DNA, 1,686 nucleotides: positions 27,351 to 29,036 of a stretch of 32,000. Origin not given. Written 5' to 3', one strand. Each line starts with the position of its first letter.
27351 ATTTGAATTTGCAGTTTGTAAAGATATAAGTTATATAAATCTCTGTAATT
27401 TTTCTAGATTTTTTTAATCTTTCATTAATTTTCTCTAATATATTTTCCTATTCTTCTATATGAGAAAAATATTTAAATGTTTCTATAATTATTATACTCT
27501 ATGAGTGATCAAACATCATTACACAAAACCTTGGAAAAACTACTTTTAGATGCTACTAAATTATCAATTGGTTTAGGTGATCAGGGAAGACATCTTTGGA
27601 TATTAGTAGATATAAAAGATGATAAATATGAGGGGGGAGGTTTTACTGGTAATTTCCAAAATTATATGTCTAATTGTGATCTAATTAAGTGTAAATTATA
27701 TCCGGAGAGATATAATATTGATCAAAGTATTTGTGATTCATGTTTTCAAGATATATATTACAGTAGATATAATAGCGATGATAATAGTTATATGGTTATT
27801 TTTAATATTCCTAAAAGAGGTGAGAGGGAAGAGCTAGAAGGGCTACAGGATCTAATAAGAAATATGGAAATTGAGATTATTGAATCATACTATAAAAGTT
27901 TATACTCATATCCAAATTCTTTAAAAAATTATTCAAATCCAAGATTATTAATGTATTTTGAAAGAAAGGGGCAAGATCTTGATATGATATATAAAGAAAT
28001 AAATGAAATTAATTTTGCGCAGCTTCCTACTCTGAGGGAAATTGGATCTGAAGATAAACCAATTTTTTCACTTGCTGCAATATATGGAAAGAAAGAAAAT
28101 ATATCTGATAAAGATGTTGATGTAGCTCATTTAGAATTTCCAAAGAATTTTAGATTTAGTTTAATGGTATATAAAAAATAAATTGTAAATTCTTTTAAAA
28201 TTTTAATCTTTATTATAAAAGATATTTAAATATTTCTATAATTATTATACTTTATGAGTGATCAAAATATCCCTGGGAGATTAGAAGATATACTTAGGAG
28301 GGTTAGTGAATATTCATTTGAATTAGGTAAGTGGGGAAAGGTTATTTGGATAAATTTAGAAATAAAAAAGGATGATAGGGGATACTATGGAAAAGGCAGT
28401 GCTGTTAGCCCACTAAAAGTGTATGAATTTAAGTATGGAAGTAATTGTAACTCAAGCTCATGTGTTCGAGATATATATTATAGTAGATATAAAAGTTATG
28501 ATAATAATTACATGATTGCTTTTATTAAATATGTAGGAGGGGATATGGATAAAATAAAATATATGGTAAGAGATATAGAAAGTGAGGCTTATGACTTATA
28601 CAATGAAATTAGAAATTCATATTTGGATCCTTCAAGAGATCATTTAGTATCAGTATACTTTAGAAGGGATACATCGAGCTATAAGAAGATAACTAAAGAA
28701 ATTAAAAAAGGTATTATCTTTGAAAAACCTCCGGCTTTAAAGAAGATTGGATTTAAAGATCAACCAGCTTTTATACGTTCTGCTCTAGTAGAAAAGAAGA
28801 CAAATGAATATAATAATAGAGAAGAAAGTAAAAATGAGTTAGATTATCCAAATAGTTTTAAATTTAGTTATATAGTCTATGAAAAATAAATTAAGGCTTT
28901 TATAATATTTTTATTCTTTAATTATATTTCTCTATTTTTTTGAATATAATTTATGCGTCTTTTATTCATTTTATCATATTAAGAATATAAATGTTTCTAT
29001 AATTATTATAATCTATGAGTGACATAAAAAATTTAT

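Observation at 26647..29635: Tandem array of four fast-diverging paralogs of an unrecognised cytoplasmic protein family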

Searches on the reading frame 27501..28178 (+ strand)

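Call 4: search_protein_families(library=pfam, proteins=[window:27501-28178:+], max_evalue=1)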
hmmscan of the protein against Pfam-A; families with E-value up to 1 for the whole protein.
window:27501-28178:+ (226 aa): 1 family
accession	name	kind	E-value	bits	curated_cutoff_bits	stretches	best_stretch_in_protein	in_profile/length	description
PF21842.1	DUF6901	-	0.18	11.6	27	1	158-194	163-199/222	Domain of unknown function (DUF6901)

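Call 13: search_protein_families(library=padloc, proteins=[window:27501-28178:+], max_evalue=1)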
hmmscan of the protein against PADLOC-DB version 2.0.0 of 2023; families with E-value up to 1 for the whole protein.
window:27501-28178:+ (226 aa): 0 families

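Call 53: search_protein_families(library=ncbifam, proteins=[window:27501-28178:+], max_evalue=10)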
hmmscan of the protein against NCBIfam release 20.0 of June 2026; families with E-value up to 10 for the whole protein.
window:27501-28178:+ (226 aa): 0 families

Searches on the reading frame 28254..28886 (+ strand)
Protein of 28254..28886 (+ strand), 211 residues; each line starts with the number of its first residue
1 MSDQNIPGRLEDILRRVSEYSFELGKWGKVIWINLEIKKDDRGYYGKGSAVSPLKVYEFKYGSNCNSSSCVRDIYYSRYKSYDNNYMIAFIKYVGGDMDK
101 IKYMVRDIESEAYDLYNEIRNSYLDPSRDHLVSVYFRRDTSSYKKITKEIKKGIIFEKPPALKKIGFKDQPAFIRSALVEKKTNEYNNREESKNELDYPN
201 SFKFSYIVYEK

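Call 4: search_protein_families(library=pfam, proteins=[window:28254-28886:+], max_evalue=1)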
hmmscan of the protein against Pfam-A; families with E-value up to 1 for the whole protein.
window:28254-28886:+ (211 aa): 0 families

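Call 12: search_solved_structures(query=A2, max_evalue=10)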
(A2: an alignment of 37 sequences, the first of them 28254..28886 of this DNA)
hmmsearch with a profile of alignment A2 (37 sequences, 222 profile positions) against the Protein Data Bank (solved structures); distinct sequences matched with E-value up to 10: 2.
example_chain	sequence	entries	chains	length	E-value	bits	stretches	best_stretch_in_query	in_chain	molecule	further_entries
4lid_A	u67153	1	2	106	0.1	15.6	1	10-70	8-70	A-100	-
3suj_A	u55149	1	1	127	1.4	11.9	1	72-118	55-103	Cerato-platanin 1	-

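Call 13: search_protein_families(library=padloc, proteins=[window:28254-28886:+], max_evalue=1)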
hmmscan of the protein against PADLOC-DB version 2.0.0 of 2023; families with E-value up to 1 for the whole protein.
window:28254-28886:+ (211 aa): 0 families

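Call 14: find_related_loci(query=A2, collection=genome_contigs, flank=10000)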
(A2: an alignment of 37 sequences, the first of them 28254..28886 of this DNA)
Query A2 (211 aa) in genome_contigs; peptide patterns used: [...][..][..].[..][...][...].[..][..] (x = any residue, [..] = any of these).
34 stretches matched a pattern, but none encodes a relative of the query by tblastn (E <= 1e-3).
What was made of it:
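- Tried and rejected: The GTDB species-representative scan returned no confirmed locus (call 14).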

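Call 21: predict_structure(alignment_id=A2)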
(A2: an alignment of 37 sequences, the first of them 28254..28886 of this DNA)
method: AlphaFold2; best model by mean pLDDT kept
length: 211 residues; sequences in the alignment: 37
mean_pLDDT: 81.5   pTM: 0.82
mean pLDDT of the five models: 81.5, 75.1, 61.5, 49.5, 38.0
residues with pLDDT >= 90: 82; 70-90: 85; 50-70: 26; < 50: 18
segments of 3 or more residues with pLDDT < 50: 163-168, 184-193
pLDDT, mean of each block of 10 residues (from residue 1): 76 95 88 86 86 80 65 87 84 73 90 91 85 93 95 86 48 89 53 70 93 78
secondary structure, 60 per line:
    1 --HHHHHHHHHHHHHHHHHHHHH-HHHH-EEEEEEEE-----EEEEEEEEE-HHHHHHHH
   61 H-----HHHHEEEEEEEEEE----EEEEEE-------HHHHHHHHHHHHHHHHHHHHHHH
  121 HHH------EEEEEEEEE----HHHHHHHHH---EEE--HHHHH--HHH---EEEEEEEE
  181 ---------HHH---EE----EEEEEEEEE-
elements in order: H3-23 H25-28 E30-37 E43-51 H53-61 H67-70 E71-80 E85-90 H98-123 E130-138 H143-151 E155-157 H160-164 E173-180 E202-210
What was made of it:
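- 28254..28889 (+): Copy 3 (Nps_00815, 211 aa, pI 9.1). The first AF2 model has pLDDT 81.5 (call 21).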

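Call 25: fold_search(model_id=the predicted structure, library=pdb)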
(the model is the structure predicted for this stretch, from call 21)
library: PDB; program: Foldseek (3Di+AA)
matches with E <= 10: 1232; with E <= 0.001: 0
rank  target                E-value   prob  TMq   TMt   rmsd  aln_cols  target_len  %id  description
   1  1vac_A                6.8e-03  0.66  0.28  0.23  16.7       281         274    9  MHC CLASS I H-2KB HEAVY CHAIN COMPLEXED WITH BETA-2 MICROGLOBULIN AND CHICKEN OVALBUMIN (released 1996-06-20)
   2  8c44_C                1.7e-02  0.97  0.31  0.37   4.7       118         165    9  HB3VAR03 apo headstructure (PfEMP1 A) complexed with EPCR (released 2023-08-16)
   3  3kyn_A                1.9e-02  0.96  0.29  0.23   4.4       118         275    9  Crystal structure of HLA-G presenting KGPPAALTL peptide (released 2010-02-23)
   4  4big                  1.9e-02  0.15  0.17  0.17  17.9       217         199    7  Crystal structure of the conserved staphylococcal antigen 1B, Csa1B (released 2013-08-07)
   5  4egd_B                1.9e-02  0.12  0.17  0.16  17.7       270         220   10  1.85 Angstrom crystal structure of native hypothetical protein SAOUHSC_02783 from Staphylococcus aureus (released 2012-04-11)
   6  7xqu_A                2.2e-02  0.47  0.28  0.23  16.8       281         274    7  The structure of FLA-E*00301/EM-FECV-10 (released 2023-11-08)
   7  5v5m_A                2.2e-02  0.44  0.28  0.22  17.7       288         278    9  Crystal structure of HLA-B*5701 complex with HIV-1 gag derived peptide TW10 (released 2017-06-14)
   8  5ivx_A                2.3e-02  0.44  0.28  0.22  17.3       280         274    8  Crystal Structure of B4.2.3 T-Cell Receptor and H2-Dd P18-I10 Complex (released 2017-03-29)
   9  2d31_D                2.5e-02  0.60  0.30  0.25  15.7       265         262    8  Crystal structure of disulfide-linked HLA-G dimer (released 2006-03-14)
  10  3es6_A                2.5e-02  0.47  0.29  0.23  16.7       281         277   10  Crystal structure of the novel complex formed between Zinc 2-glycoprotein (ZAG) and Prolactin inducible protein (PIP)  (released 2008-10-28)
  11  6zkx_A                2.6e-02  0.47  0.29  0.24  16.2       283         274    7  Crystal structure of InhA:01 TCR in complex with HLA-E (Y84C) bound to InhA (53-61 GCG) (released 2022-01-26)
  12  6ggm_A                2.6e-02  0.35  0.26  0.22  17.8       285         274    8  HLA-E*01:03 in complex with the Mtb44 peptide variant: Mtb44*P2-Phe. (released 2018-08-08)
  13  2bvp_A                2.8e-02  0.41  0.29  0.23  15.8       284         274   10  Structures of Three HIV-1 HLA-B5703-Peptide Complexes and Identification of Related HLAs Potentially Associated with L (released 2005-09-07)
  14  2rfx_A                2.9e-02  0.44  0.28  0.23  17.4       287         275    9  Crystal Structure of HLA-B*5701, presenting the self peptide, LSSPVTKSF (released 2008-07-08)
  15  5xmm_A                2.9e-02  0.44  0.28  0.23  16.5       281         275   10  FLA-E*01801-167W/S (released 2017-12-13)
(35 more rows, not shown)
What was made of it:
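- Closest known: MHC class I / EPCR alpha1-alpha2 platform fold. Same: With the first model, partial alignments of about 115 residues reached Foldseek 'prob' up to 0.97 (call 25).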

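Call 33: fold_search(model_id=the predicted structure, library=viral)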
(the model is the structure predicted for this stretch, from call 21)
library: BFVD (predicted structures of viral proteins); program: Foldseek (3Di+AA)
matches with E <= 10: 777; with E <= 0.001: 0
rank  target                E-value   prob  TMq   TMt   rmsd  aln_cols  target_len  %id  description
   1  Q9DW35                5.3e-03  0.13  0.12  0.09  19.0       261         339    9  Pr155 [Rat cytomegalovirus (strain Maastricht)]
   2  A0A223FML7            2.3e-02  0.54  0.29  0.20  14.0       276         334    9  Ig-like domain-containing protein [Murmansk poxvirus]
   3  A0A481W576            2.7e-02  0.51  0.22  0.20  10.1       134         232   12  Uncharacterized protein [Pseudomonas phage Psa21]
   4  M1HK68                3.8e-02  0.23  0.24  0.20  15.3       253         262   11  (no name in the UniProt tables at hand)
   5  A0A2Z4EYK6            4.1e-02  0.06  0.12  0.08  17.4       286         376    9  (no name in the UniProt tables at hand)
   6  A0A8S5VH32            4.3e-02  0.75  0.26  0.38   7.3       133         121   10  Uncharacterized protein [Myoviridae sp. ctkfK18]
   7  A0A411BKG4            5.5e-02  0.25  0.15  0.21  10.6       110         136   16  Uncharacterized protein [Vibrio phage VspSw_1]
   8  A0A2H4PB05            5.5e-02  0.11  0.15  0.16  15.7       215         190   11  (no name in the UniProt tables at hand)
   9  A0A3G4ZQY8            5.8e-02  0.13  0.19  0.13  16.4       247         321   14  Uncharacterized protein [Terrestrivirus sp.]
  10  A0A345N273            1.0e-01  0.13  0.20  0.22  18.5       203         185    7  (no name in the UniProt tables at hand)
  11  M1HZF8                1.0e-01  0.10  0.20  0.16  16.1       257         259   10  (no name in the UniProt tables at hand)
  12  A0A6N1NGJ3            1.1e-01  0.10  0.18  0.16  17.8       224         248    7  Putative ORFan [Tupanvirus deep ocean]
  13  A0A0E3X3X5            1.2e-01  0.06  0.16  0.12  17.7       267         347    7  B152.1 [Rat cytomegalovirus (isolate England)]
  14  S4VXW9                1.2e-01  0.14  0.23  0.12  18.1       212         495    8  Uncharacterized protein [Pandoravirus salinus]
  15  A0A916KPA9            1.3e-01  0.07  0.11  0.06  17.3       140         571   17  N1R/p28-like protein [Choristoneura biennis entomopoxvirus]
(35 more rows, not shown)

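Call 40: find_related_loci(query=A2, collection=metagenome_contigs, flank=8000)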
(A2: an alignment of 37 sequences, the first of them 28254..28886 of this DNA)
Query A2 (211 aa) in metagenome_contigs; peptide patterns used: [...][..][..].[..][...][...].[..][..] (x = any residue, [..] = any of these).
89 stretches matched a pattern; 18 encode a relative of the query (tblastn E <= 1e-3); 18 distinct loci.
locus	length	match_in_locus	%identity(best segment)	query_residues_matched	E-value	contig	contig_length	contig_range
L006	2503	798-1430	89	1-211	1e-127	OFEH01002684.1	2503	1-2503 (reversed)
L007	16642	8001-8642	82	1-211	2e-113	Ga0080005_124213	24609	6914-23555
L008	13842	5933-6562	84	1-211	3e-113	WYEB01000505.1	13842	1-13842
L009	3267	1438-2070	82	1-211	2e-115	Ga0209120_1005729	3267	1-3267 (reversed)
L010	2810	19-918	82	1-211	5e-116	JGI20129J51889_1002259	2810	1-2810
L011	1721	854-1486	82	1-211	7e-120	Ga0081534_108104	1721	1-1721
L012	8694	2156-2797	81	1-211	6e-111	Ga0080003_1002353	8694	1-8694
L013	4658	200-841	81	1-211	3e-111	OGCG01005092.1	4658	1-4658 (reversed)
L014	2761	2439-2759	85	1-107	4e-56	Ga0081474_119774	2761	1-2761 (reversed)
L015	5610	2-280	91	119-211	1e-51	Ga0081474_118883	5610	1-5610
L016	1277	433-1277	34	1-211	7e-30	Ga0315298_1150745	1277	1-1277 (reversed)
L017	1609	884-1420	38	28-211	2e-29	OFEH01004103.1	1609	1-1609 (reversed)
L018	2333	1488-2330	32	1-211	2e-27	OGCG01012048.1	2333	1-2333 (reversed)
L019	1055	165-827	31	1-211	1e-20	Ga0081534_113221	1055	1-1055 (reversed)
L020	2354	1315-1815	34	25-208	1e-18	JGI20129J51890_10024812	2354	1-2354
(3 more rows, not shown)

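Call 41: find_related_loci(query=A2, collection=viral_contigs, flank=8000)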
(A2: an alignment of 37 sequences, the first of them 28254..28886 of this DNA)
Query A2 (211 aa) in viral_contigs; peptide patterns used: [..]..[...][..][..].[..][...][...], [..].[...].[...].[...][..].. (x = any residue, [..] = any of these).
99 stretches matched a pattern, but none encodes a relative of the query by tblastn (E <= 1e-3).
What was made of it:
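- On Virus-derived or mobile-element gene: No relative was found in IMG/VR contigs (call 41).
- Tried and rejected: Rejected (call 41).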

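Call 46: search_protein_families(library=pfam, alignment_id=A3, max_evalue=10)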
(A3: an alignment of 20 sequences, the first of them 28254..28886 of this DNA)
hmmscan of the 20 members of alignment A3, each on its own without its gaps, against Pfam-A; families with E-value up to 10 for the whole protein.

A. member 1, window:28254-28886:+ (211 aa): 0 families

B. families by the number of members that match (of 20 scanned): 22 families
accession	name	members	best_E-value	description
PF14129.11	DUF4296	2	0.067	Domain of unknown function (DUF4296)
PF06741.18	LsmAD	1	0.0042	LsmAD domain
PF02915.23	Rubrerythrin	1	0.0078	Rubrerythrin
PF16753.10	Tipalpha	1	0.016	TNF-alpha-Inducing protein of Helicobacter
PF20958.2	GxGYxYP_N_3rd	1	0.096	GxGYxYP third domain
PF07671.16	DUF1601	1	0.1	Protein of unknown function (DUF1601)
PF16501.10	SCAPER_N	1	0.1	S phase cyclin A-associated protein in the endoplasmic reticulum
PF03361.19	Herpes_IE2_3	1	0.1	Herpes virus intermediate/early protein 2/3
PF07011.16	Elf4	1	0.11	Early Flowering 4 domain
PF17951.6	FAS_meander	1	0.11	Fatty acid synthase meander beta sheet domain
PF11934.14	DUF3452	1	0.12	Domain of unknown function (DUF3452)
PF02252.23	PA28_C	1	0.12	Proteasome activator PA28, C-terminal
PF10732.14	DUF2524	1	0.12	Protein of unknown function (DUF2524)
PF10212.14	PPP1R21_helical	1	0.13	Protein phosphatase 1 regulatory subunit 21, six-helix bundle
PF21842.1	DUF6901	1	0.18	Domain of unknown function (DUF6901)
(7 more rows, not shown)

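Call 47: search_solved_structures(query=A3, max_evalue=10, show_alignments=2)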
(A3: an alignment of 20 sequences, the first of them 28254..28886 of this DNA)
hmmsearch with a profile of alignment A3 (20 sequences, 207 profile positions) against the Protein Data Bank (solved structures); distinct sequences matched with E-value up to 10: 10.
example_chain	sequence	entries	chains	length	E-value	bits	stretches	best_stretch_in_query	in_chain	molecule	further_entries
3suj_A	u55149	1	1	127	0.23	14.7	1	57-106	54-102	Cerato-platanin 1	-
2bdd_A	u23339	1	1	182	0.27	14.5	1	66-165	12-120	ACP-synthase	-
4r0r_A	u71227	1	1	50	0.36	14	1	87-121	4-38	eboIZN21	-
2qg8_A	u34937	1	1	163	0.74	13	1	87-165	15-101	Acyl Carrier Protein Synthase PY06285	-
6qv9_A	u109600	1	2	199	1.2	12.3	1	76-151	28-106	Superoxide dismutase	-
5n56_A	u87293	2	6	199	1.2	12.3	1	76-151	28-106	Superoxide dismutase [Mn/Fe] 1 | Superoxide dismutase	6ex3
7p4w_A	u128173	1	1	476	1.5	12.1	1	20-65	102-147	Alpha-amylase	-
2guy_A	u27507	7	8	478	1.5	12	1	20-65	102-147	Alpha-amylase A | Alpha-amylase A type-1/2 | ALPHA-AMYLASE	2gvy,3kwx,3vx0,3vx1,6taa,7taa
2taa_A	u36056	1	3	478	1.5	12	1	20-65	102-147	TAKA-AMYLASE A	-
6yq7_A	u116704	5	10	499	1.6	12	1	20-65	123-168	Alpha-amylase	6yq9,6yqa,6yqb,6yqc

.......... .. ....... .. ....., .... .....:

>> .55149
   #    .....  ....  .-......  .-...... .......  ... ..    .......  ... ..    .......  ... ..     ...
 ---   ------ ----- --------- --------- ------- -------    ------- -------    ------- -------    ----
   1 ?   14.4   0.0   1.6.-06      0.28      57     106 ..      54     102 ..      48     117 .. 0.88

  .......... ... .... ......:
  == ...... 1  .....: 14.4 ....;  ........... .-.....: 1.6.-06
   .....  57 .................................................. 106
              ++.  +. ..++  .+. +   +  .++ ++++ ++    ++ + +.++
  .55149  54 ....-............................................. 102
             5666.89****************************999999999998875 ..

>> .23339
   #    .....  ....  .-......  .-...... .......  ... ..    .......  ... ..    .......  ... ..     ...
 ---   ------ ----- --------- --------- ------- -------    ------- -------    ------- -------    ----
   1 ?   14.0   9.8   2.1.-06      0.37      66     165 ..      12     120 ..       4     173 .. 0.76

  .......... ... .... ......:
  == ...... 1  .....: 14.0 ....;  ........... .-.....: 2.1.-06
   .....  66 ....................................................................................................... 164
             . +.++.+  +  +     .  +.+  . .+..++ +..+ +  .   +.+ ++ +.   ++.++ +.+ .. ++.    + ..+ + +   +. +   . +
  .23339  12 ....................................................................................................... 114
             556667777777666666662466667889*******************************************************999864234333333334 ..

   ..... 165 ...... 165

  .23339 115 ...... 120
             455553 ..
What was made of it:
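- Tried and rejected: 4lid 'A-100' at E=0.1 vanished with the broader profile; cerato-platanin scored E=0.23 (calls 12, 47).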

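Call 53: search_protein_families(library=ncbifam, proteins=[window:28254-28886:+], max_evalue=10)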
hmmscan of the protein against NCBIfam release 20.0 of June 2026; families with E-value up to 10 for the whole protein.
window:28254-28886:+ (211 aa): 0 families

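Call 84: search_protein_families(library=phrogs, alignment_id=A3, max_evalue=1)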
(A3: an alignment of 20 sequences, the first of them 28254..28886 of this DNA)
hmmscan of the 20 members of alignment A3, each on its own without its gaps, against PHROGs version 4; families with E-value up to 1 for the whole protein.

A. member 1, window:28254-28886:+ (211 aa): 1 family
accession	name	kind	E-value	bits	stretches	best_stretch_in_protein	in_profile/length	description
phrog_16794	-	unknown function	0.14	12.9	0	33-61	10-38/59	-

B. families by the number of members that match (of 20 scanned): 38 families (the first 25 are shown)
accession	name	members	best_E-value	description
phrog_1296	-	2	0.014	holin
phrog_888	-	2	0.016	-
phrog_6486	-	1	0.0017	-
phrog_32123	-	1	0.004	-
phrog_6227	-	1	0.0066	-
phrog_33979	-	1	0.0076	-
phrog_11203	-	1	0.016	-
phrog_2513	-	1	0.021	-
phrog_36361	-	1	0.027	-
phrog_24153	-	1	0.037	-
phrog_23551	-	1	0.046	-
phrog_5762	-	1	0.046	-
phrog_34823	-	1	0.051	-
phrog_28469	-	1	0.053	-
phrog_4233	-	1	0.054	-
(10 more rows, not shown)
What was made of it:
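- Checked: Pfam, NCBIfam, PADLOC and PHROGs give nothing (calls 4, 13, 46, 53, 84).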
